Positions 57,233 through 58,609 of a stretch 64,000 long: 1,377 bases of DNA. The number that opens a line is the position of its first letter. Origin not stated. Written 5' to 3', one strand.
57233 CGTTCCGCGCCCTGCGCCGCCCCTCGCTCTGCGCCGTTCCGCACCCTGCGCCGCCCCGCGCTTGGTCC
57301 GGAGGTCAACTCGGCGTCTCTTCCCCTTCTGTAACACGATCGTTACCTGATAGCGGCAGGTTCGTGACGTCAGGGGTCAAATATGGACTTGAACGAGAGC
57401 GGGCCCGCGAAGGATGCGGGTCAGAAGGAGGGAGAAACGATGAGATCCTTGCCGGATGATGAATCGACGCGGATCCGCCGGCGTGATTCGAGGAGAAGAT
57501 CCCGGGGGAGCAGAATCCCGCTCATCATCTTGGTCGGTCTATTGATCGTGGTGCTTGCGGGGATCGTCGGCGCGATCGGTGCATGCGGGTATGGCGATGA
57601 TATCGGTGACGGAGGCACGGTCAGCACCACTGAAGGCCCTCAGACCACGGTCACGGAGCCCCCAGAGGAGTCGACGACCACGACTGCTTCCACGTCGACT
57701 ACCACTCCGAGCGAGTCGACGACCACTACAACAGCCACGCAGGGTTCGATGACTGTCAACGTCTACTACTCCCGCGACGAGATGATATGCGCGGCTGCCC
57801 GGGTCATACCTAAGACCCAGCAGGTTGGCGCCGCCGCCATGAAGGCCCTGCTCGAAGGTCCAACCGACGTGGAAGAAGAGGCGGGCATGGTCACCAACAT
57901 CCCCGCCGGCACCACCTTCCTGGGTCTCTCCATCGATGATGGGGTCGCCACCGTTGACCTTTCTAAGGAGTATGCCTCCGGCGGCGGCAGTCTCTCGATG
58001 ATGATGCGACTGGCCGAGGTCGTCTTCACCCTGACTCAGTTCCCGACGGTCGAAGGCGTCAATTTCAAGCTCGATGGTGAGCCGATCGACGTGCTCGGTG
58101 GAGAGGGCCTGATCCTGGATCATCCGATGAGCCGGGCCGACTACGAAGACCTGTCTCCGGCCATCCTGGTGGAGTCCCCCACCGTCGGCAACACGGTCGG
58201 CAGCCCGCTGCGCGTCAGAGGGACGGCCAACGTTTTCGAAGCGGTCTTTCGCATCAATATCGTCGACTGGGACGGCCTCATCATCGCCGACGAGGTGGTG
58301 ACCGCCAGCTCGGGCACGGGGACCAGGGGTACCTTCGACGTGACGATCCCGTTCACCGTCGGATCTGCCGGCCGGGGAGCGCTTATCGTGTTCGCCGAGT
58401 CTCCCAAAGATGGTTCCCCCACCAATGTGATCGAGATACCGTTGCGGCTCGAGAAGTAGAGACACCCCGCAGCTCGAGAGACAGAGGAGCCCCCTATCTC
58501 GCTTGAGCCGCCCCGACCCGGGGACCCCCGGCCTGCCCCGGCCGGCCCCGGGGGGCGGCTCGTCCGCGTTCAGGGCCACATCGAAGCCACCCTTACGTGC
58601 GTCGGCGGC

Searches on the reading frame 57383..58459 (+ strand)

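Call 77: search_protein_families(library=pfam, max_evalue=1e-8, proteins=[window:57383-58459:+])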
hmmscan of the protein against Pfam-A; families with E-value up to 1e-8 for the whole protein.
window:57383-58459:+ (358 aa): 2 families
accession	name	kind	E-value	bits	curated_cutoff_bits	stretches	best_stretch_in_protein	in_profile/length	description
PF10646.14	Germane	-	2.5e-23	83.3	23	1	127-235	2-116/117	Sporulation and spore germination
PF10648.15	Gmad2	-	4.1e-21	75.5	25.7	1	261-345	2-86/86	Immunoglobulin-like domain of bacterial spore germination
